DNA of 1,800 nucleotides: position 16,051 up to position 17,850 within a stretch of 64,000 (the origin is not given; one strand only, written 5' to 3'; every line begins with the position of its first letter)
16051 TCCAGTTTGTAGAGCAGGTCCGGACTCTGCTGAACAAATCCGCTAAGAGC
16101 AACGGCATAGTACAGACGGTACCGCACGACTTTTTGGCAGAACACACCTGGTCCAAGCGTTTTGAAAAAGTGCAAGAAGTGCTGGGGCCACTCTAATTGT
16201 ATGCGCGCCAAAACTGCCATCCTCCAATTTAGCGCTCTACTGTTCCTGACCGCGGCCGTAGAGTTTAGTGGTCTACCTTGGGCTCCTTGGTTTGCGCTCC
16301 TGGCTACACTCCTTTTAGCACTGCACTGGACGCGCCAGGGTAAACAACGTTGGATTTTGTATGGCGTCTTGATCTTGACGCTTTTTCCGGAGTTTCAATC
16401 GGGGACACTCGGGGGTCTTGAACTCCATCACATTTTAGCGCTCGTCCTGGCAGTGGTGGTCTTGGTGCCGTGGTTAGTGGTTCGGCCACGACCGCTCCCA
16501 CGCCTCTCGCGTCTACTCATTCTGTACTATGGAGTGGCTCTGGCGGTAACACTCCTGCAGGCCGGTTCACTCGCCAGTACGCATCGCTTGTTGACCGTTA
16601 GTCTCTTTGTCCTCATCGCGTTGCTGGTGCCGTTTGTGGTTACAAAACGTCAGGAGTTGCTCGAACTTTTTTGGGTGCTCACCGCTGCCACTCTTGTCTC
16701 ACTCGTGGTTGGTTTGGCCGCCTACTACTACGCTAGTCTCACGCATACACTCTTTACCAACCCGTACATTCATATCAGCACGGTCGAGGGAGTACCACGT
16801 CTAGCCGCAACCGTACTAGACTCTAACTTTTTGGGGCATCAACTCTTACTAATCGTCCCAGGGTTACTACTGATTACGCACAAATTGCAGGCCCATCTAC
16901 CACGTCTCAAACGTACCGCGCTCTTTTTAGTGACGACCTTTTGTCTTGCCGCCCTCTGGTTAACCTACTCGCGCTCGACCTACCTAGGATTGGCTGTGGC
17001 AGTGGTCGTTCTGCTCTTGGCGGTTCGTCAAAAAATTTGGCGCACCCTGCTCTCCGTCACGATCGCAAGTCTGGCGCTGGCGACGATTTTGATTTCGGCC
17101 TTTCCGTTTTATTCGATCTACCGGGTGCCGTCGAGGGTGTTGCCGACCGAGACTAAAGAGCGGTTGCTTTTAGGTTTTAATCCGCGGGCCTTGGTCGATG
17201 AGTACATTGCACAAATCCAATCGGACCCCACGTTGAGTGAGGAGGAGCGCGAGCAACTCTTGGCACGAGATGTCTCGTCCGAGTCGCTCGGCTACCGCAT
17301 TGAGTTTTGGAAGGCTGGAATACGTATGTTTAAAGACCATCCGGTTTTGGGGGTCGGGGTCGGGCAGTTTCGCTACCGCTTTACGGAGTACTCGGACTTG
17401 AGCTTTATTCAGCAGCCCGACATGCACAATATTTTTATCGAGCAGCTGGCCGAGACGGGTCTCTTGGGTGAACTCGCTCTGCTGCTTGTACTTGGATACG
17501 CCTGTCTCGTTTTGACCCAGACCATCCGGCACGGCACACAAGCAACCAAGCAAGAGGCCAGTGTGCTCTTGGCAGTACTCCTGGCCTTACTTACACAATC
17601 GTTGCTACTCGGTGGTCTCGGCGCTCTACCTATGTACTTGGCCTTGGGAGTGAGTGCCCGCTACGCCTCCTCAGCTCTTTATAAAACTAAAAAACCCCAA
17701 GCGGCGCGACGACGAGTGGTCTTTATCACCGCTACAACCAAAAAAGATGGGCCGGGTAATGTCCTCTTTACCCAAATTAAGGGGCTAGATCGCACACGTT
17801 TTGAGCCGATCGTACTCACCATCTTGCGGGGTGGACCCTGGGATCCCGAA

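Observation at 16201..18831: Single polypeptide fusing a Wzy/O-antigen-ligase-like polymerase domain to a GT4 glycosyltransferase.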

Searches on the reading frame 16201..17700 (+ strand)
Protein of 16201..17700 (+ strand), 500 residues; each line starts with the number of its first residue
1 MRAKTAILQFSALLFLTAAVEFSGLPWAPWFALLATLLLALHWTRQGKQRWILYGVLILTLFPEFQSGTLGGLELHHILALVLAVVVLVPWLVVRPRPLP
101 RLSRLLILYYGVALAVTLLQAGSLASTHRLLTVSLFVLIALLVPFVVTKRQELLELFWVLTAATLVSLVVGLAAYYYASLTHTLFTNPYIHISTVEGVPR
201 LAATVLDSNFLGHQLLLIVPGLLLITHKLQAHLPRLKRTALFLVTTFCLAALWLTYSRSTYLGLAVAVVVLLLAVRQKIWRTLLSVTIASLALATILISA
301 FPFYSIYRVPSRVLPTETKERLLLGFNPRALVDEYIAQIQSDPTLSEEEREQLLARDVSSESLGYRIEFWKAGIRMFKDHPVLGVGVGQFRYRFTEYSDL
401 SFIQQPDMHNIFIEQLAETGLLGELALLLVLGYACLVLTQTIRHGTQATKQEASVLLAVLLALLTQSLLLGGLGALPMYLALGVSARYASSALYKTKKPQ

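Call 35: search_solved_structures(query=window:16201-17700:+, max_evalue=10, show_alignments=2)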
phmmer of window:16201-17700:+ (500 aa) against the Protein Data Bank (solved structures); distinct sequences matched with E-value up to 10: 1.
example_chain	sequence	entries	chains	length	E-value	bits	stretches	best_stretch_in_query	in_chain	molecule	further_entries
7tpg_B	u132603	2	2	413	9.1e-06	28.2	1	360-467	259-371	Putative cell surface polysaccharide polymerase/ligase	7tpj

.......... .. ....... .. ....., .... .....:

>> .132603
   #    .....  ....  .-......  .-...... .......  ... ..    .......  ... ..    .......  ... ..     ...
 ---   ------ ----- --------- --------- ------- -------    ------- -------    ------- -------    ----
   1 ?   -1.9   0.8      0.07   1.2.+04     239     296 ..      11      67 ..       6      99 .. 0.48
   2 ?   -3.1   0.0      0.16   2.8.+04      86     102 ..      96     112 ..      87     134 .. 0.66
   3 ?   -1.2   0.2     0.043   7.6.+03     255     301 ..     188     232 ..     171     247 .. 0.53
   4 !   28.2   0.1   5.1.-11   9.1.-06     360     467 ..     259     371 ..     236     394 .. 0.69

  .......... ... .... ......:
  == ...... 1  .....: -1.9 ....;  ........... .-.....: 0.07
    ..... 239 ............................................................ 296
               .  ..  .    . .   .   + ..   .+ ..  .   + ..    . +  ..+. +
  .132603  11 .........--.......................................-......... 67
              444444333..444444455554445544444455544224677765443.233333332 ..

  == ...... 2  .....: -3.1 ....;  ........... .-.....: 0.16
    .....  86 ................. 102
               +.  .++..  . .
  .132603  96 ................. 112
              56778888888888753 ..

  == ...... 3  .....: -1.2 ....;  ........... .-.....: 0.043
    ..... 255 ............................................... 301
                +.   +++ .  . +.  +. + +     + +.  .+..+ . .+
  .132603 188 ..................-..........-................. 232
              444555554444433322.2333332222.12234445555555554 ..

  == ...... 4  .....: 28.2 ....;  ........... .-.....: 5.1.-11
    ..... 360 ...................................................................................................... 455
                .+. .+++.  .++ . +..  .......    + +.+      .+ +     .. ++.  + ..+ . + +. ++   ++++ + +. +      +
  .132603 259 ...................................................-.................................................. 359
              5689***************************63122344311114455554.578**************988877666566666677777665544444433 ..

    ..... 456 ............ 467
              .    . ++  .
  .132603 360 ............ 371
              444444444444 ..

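Call 43: predict_structure(alignment_id=A2)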
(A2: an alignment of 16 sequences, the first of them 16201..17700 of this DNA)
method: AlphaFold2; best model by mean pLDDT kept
length: 500 residues; sequences in the alignment: 16
mean_pLDDT: 86.6   pTM: 0.88
mean pLDDT of the five models: 86.6, 86.1, 83.3, 82.3, 81.6
residues with pLDDT >= 90: 260; 70-90: 200; 50-70: 27; < 50: 13
segments of 3 or more residues with pLDDT < 50: 358-361, 493-500
pLDDT, mean of each block of 10 residues (from residue 1): 89 94 92 95 92 93 84 89 88 78 91 88 81 88 90 94 94 92 83 78 80 94 90 89 97 91 96 86 95 95 89 89 89 87 85 62 69 91 88 82 63 85 92 95 91 95 87 73 90 44
secondary structure, 60 per line:
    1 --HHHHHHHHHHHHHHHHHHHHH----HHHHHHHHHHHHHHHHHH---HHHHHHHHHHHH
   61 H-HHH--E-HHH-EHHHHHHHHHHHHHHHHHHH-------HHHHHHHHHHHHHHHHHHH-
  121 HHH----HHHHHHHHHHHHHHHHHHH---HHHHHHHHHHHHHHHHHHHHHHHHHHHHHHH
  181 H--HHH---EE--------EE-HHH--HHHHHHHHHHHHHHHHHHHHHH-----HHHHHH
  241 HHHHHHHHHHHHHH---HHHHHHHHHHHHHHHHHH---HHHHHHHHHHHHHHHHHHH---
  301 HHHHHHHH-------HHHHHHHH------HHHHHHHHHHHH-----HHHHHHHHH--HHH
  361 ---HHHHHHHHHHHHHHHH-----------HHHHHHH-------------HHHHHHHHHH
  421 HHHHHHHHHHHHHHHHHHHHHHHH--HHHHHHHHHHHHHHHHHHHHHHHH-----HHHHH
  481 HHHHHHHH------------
elements in order: H3-23 H28-45 H49-61 H75-93 H101-119 H128-146 H150-181 H208-229 H235-254 H258-275 H279-297 H301-308 H316-323 H330-341 H347-355 H364-379 H391-397 H411-444 H447-470 H476-488
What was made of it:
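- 16201..17664 (+): Membrane domain (aa 1-488) with 14 predicted TM helices, N-terminus inside and C-terminus inside. WaaL/GT-C-type fold. AF2 N-terminal model has pLDDT 86.6 and pTM 0.88 (call 43).
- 14 helices in a model with pLDDT 86.6 (call 43).
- Tried and rejected: I modelled the N-terminal 500 aa separately (call 43).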

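Call 46: fold_search(model_id=the predicted structure, library=pdb)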
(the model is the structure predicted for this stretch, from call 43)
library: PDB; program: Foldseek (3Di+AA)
matches with E <= 10: 72; with E <= 0.001: 1
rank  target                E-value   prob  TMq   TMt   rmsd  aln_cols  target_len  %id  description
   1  7tpg_B                7.0e-07  1.00  0.47  0.57   8.3       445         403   17  Single-Particle Cryo-EM Structure of the WaaL O-antigen ligase in its ligand bound state (released 2022-04-06)
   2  8p1u_A                4.2e-02  0.99  0.35  0.44   9.0       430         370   14  Structure of divisome complex FtsWIQLB (released 2024-05-22)
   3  8bh1_A                1.0e-01  0.66  0.22  0.30  19.3       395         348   15  Core divisome complex FtsWIQBL from Pseudomonas aeruginosa (released 2023-04-19)
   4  5ezm                  1.3e-01  0.30  0.16  0.15  20.9       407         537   13  Crystal Structure of ArnT from Cupriavidus metallidurans in the apo state (released 2016-02-17)
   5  8b6l_I                1.3e+00  0.16  0.22  0.18  21.6       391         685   11  Subtomogram average of the human Sec61-TRAP-OSTA-translocon (released 2022-12-07)
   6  4av6_B                1.4e+00  0.03  0.10  0.08  25.4       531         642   13  Crystal structure of Thermotoga maritima sodium pumping membrane integral pyrophosphatase at 4 A in complex with phosp (released 2012-08-08)
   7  9pc9                  1.5e+00  0.04  0.11  0.12  23.8       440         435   12  Structure of Synaptic Vesicle Protein 2A Bound to UCB7361 (released 2025-09-10)
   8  8z7r                  1.7e+00  0.06  0.10  0.11  21.5       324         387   13  SLC19A3 apo structure (released 2025-01-08)
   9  6xr1                  2.0e+00  0.08  0.16  0.16  23.9       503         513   12  Computationally designed right-handed alpha/alpha single-chain toroid with 9 repeats (released 2021-07-14)
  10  6fmy                  2.5e+00  0.02  0.09  0.10  22.7       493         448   12  IMISX-EP of S-PepTSt (released 2018-09-05)
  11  6ftg_5                2.8e+00  0.08  0.19  0.15  22.6       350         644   13  Subtomogram average of OST-containing ribosome-translocon complexes from canine rough microsomal membranes (released 2018-03-21)
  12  7t3o                  2.8e+00  0.03  0.11  0.11  22.4       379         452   13  Rat vesicular glutamate transporter 2 (VGLUT2) in low Cl condition (released 2022-12-14)
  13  7ue2_A                2.9e+00  0.06  0.13  0.18  20.5       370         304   13  Crystal structure of designed helical repeat protein RPB_PLP3_R6 bound to PLPx6 peptide (released 2023-03-29)
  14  7zds_D                3.2e+00  0.06  0.15  0.13  24.5       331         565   15  IF(apo/as isolated) conformation of CydDC mutant (E500Q.C) (Dataset-18) (released 2023-04-19)
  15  8t3m_C                3.2e+00  0.03  0.09  0.12  22.9       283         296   12  TRPV1 in nanodisc bound with 3 LPA molecules (released 2024-05-08)
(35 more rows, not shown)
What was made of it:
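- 16201..17664 (+): Foldseek hit 7tpg_B has E 7e-7 (call 46).
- On WaaL-type O-antigen ligase (CAZy GT121): Foldseek E 7e-7 (call 46).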

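Call 47: search_protein_families(library=ncbifam, proteins=[window:16201-17700:+], max_evalue=0.01)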
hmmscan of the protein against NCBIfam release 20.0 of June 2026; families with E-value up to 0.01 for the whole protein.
window:16201-17700:+ (500 aa): 2 families
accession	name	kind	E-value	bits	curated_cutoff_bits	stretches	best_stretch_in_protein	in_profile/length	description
TIGR00947.1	2A73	equivalog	4e-13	49.2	366.4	2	355-464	283-391/425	IctB family putative bicarbonate transporter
TIGR03097.1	PEP_O_lig_1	hypoth_equivalog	1.8e-11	43.6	188.1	2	361-450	270-359/408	putative O-glycosylation ligase, exosortase A system-associated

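Call 68: search_solved_structures(query=A3, max_evalue=1, show_alignments=1)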
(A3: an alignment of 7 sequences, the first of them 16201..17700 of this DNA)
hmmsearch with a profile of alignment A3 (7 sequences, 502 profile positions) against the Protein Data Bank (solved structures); distinct sequences matched with E-value up to 1: 1.
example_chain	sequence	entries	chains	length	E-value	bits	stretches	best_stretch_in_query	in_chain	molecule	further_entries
7tpg_B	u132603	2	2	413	4.9e-10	42.1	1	367-475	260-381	Putative cell surface polysaccharide polymerase/ligase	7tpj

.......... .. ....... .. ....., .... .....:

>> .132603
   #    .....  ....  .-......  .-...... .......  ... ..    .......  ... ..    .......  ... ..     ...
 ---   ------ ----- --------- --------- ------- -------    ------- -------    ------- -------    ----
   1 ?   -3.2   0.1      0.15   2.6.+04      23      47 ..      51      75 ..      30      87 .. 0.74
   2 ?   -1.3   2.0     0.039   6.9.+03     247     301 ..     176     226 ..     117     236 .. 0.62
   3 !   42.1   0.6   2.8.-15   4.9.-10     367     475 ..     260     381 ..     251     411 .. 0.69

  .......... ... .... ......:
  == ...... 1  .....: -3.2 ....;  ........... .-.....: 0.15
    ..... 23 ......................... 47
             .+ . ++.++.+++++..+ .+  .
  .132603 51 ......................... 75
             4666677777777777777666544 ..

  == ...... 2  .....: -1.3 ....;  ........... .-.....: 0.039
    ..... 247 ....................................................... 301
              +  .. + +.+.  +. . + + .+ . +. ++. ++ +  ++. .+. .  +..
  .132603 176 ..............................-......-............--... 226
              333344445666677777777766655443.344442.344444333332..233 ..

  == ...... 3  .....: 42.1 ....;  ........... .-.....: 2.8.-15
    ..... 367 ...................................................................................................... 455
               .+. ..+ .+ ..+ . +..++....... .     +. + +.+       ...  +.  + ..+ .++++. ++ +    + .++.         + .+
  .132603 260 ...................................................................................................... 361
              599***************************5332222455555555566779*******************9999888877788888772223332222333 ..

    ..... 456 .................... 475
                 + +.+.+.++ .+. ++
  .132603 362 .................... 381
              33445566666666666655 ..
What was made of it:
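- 16972..16974 (+): R258 codon (TYSRS motif at the outer end of TM10). Proposed equivalent of WaaL R191, which binds an Und-PP phosphate. The HMMER sub-alignment to 7TPG N188-G-T-R191 is weak (calls 35 and 68), so this equivalence is low confidence.
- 17296..17298 (+): R366 codon (SLGYR). Equivalent of WaaL R265, which binds an Und-PP phosphate. High-confidence HMMER alignment to 7TPG (calls 35 and 68).
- The only PDB sequence hit is 7TPG, at E 9e-6 for the single sequence and 4.9e-10 for the profile (calls 35 and 68).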

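Call 70: find_homologous_proteins(query=A3, max_evalue=0.001)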
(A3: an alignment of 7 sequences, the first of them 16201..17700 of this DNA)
Query A3 (7 sequences) (500 aa, profile of the alignment): 116 proteins with E <= 0.001 among 8000 candidates.
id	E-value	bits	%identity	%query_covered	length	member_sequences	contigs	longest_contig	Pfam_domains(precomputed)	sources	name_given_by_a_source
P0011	9.4e-249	844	44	100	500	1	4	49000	PF04932.21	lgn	-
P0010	2.0e-245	834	46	99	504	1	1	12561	PF04932.21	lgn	-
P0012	1.7e-243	827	43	98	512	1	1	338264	PF04932.21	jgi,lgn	-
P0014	9.0e-235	798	47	90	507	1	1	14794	PF04932.21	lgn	-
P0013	1.2e-232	791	44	97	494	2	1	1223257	PF04932.21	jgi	jgi:O-antigen ligase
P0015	1.5e-223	761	42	97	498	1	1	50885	PF04932.21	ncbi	-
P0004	3.2e-212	724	51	91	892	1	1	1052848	PF00534.27,PF13579.13,PF13439.13,PF13692.13,PF04932.21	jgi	jgi:glycosyltransferase involved in cell wall biosynthesis/O-antigen ligase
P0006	1.6e-208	712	49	93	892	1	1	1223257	PF00534.27,PF13579.13,PF13439.13,PF13692.13,PF04932.21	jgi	jgi:glycosyltransferase involved in cell wall biosynthesis/O-antigen ligase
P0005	1.6e-203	695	47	100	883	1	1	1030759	PF00534.27,PF13579.13,PF13439.13,PF13692.13,PF04932.21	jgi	jgi:glycosyltransferase involved in cell wall biosynthesis/O-antigen ligase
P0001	5.8e-190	651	65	97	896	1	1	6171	PF00534.27,PF13579.13,PF13439.13,PF13692.13,PF04932.21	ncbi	-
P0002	6.1e-184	631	64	99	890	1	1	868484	PF00534.27,PF13579.13,PF13439.13,PF13692.13,PF04932.21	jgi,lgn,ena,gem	-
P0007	3.2e-183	628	47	89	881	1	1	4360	PF00534.27,PF13579.13,PF13524.13,PF13439.13,PF13692.13,PF04932.21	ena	-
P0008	7.0e-181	621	43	97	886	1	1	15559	PF00534.27,PF13579.13,PF13439.13,PF13692.13,PF04932.21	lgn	-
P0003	3.3e-178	612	58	100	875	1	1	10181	PF00534.27,PF13579.13,PF13439.13,PF13692.13,PF04932.21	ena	-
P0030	2.2e-155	536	44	73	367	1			-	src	-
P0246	1.5e-4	39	36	11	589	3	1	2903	PF11846.15,PF15864.11,PF04932.21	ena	-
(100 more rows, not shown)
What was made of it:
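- On PglL-type O-oligosaccharyltransferase: They are seen in a distant relative, P0246 (call 70).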
